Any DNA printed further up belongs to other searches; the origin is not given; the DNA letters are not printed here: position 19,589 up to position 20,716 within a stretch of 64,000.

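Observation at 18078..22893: Tightly coupled five-gene operon: three tandem MBL-fold paralogs, a PhzF-like isomerase and an MmgE/PrpD protein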

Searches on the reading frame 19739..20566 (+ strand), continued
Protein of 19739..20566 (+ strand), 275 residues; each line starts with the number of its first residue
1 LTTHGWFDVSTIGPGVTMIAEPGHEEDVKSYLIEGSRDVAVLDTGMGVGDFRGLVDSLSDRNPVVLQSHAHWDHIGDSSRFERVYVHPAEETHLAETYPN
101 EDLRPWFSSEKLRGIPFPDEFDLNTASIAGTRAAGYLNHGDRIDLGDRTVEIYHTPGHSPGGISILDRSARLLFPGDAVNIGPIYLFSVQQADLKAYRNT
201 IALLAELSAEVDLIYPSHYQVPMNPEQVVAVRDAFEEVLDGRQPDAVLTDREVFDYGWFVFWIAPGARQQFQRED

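Call 37: predict_structure(alignment_id=A2)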
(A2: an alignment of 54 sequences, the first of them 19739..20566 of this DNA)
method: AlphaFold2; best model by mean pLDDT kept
length: 275 residues; sequences in the alignment: 54
mean_pLDDT: 97.0   pTM: 0.93
mean pLDDT of the five models: 97.0, 96.7, 96.6, 96.5, 96.5
residues with pLDDT >= 90: 266; 70-90: 8; 50-70: 1; < 50: 0
segments of 3 or more residues with pLDDT < 50: none
pLDDT, mean of each block of 10 residues (from residue 1): 87 98 98 99 97 98 98 98 98 98 96 95 96 98 98 97 98 98 94 96 99 98 98 98 97 98 96 91
secondary structure, 60 per line:
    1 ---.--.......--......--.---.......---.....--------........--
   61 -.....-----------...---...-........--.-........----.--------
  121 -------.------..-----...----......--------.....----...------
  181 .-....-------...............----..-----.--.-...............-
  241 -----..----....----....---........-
elements in order: E7-13 E16-21 E28-34 E38-42 H51-58 E62-66 E84-86 H88-95 H100-107 E142-144 E149-154 E163-167 E172-174 E183-186 H194-208 H225-239 E252-255 E260-263 H267-274

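Call 41: fold_search(model_id=the predicted structure, library=pdb)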
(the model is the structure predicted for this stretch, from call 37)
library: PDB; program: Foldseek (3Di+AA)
matches with E <= 10: 776; with E <= 0.001: 615
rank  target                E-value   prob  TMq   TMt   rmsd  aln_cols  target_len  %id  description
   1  2fhx_A                5.9e-13  1.00  0.64  0.71   6.1       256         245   15  Pseudomonas aeruginosa SPM-1 metallo-beta-lactamase (released 2006-01-17)
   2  5ewa_C                7.5e-13  1.00  0.60  0.72   5.5       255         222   17  Crystal structure of the metallo-beta-lactamase IMP-1 in complex with the bisthiazolidine inhibitor L-VC26 (released 2016-06-01)
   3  5ev8_C                7.5e-13  1.00  0.60  0.72   5.6       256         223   17  Crystal structure of the metallo-beta-lactamase IMP-1 in complex with the bisthiazolidine inhibitor D-CS319 (released 2016-06-01)
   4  4bp0_C                8.0e-13  1.00  0.66  0.74   4.1       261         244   15  Crystal structure of the closed form of Pseudomonas aeruginosa SPM-1 (released 2014-06-18)
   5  7ev5                  8.0e-13  1.00  0.55  0.71   4.5       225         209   20  Crystal structure of BLEG-1 B3 metallo-beta-lactamase (released 2021-09-08)
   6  5acq_A                8.5e-13  1.00  0.57  0.70   6.4       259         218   16  W228A-Investigation of the impact from residues W228 and Y233 in the metallo-beta-lactamase GIM-1 (released 2015-12-23)
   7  8d2z_B                9.0e-13  1.00  0.61  0.56   6.0       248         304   20  Crystal Structure of a Metallo-beta-lactamase superfamily protein from Burkholderia cenocepacia (released 2023-07-05)
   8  5ls3_A                1.2e-12  1.00  0.64  0.72   5.5       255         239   14  Crystal structure of metallo-beta-lactamase SPM-1 with Y58C mutation (released 2017-03-15)
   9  4bp0_A                1.3e-12  1.00  0.67  0.73   4.0       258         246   15  Crystal structure of the closed form of Pseudomonas aeruginosa SPM-1 (released 2014-06-18)
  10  5ls3_B                1.3e-12  1.00  0.66  0.73   3.8       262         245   15  Crystal structure of metallo-beta-lactamase SPM-1 with Y58C mutation (released 2017-03-15)
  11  4c1f_A                1.3e-12  1.00  0.59  0.73   5.3       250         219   17  Crystal structure of the metallo-beta-lactamase IMP-1 with L-captopril (released 2014-08-27)
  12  7dtn_A                1.4e-12  1.00  0.60  0.74   5.3       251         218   16  Crystal structure of metallo-beta-lactamase IMP-1 mutant (D120E) in complex with citrate. (released 2021-08-04)
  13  2ynt_A                1.4e-12  1.00  0.59  0.71   6.0       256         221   18  GIM-1-3Mol native. Crystal structures of Pseudomonas aeruginosa GIM- 1: active site plasticity in metallo-beta-lactama (released 2013-07-24)
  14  5y5b                  1.5e-12  1.00  0.59  0.72   5.3       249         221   17  Crystal Structure Of IMP-1 Metallo-beta-lactamase (released 2018-08-08)
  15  5hh4_A                1.6e-12  1.00  0.60  0.74   5.4       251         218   17  Crystal structure of metallo-beta-lactamase IMP-1 in complex with a phosphonate-based inhibitor (released 2017-01-18)
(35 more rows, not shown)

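Call 62: search_protein_families(library=padloc, proteins=[window:19739-20566:+], max_evalue=0.001)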
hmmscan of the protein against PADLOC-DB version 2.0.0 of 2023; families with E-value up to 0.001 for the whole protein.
window:19739-20566:+ (275 aa): 0 families

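Call 65: list_cluster_members(proteins=[P0001, P0241, P0121])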
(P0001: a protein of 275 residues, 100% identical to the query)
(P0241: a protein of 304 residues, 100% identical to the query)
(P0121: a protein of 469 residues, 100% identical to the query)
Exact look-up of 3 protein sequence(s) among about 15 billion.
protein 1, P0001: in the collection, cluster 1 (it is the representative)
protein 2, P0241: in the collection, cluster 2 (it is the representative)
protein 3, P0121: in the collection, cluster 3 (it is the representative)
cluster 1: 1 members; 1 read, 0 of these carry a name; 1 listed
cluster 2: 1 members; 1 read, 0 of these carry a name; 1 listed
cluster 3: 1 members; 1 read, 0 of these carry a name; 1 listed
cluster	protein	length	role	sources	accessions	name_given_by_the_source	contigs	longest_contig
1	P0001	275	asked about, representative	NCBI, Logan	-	-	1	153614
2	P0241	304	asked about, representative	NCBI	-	-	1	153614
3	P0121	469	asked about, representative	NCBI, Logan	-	-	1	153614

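Call 66: find_encoding_contigs(protein=P0028, flank=7000, max_places=2)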
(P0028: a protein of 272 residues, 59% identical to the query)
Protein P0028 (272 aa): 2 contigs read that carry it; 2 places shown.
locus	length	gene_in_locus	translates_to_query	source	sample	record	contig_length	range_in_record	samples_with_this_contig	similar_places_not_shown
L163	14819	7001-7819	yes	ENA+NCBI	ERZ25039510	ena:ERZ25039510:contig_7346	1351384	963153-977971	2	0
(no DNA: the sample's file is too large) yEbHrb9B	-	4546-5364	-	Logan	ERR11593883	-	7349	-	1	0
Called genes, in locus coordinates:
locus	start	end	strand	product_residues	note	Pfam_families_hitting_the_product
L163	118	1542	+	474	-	PF01425:Amidase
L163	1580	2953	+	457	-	PF01425:Amidase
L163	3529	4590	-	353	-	PF05343:Peptidase_M42, PF01546:Peptidase_M20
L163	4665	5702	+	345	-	PF02826:2-Hacid_dh_C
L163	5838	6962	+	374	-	PF02163:Peptidase_M50, PF00571:CBS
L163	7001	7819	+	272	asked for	PF00753:Lactamase_B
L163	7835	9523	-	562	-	PF00528:BPD_transp_1, PF01040:UbiA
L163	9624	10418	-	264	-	PF00005:ABC_tran, PF13304:AAA_21 (faint)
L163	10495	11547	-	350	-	PF13379:NMT1_2, PF09084:NMT1, PF16868:NMT1_3 (faint)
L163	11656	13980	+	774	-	PF01804:Penicil_amidase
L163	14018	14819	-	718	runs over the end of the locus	PF00005:ABC_tran, PF02463:SMC_N (faint), PF13401:AAA_22 (faint), PF13304:AAA_21 (weak), PF08352:oligo_HPY, PF00005:ABC_tran, PF08352:oligo_HPY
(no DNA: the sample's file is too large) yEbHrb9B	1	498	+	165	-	?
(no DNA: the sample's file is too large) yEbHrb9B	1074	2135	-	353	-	PF05343:Peptidase_M42, PF01546:Peptidase_M20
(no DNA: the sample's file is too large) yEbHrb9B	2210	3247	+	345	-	PF02826:2-Hacid_dh_C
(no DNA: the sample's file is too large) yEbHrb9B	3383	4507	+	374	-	PF02163:Peptidase_M50, PF00571:CBS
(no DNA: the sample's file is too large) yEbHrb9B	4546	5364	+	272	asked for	PF00753:Lactamase_B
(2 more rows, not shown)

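Call 74: find_encoding_contigs(protein=P0027, flank=8000, max_places=2)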
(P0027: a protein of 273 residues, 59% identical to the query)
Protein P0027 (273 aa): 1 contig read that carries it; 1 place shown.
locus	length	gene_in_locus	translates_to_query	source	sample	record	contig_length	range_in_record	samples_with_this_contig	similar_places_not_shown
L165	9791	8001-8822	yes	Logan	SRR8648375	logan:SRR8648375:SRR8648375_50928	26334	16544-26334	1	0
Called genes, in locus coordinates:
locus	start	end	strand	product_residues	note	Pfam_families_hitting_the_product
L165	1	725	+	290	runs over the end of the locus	PF00753:Lactamase_B (faint), PF12706:Lactamase_B_2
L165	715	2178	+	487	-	PF01425:Amidase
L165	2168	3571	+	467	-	PF01425:Amidase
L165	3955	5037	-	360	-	PF05343:Peptidase_M42, PF01546:Peptidase_M20 (weak)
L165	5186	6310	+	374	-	PF13398:Peptidase_M50B, PF02163:Peptidase_M50, PF00571:CBS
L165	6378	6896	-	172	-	-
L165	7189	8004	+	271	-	PF00753:Lactamase_B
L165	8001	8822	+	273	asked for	PF00753:Lactamase_B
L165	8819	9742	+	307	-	PF02567:PhzC-PhzF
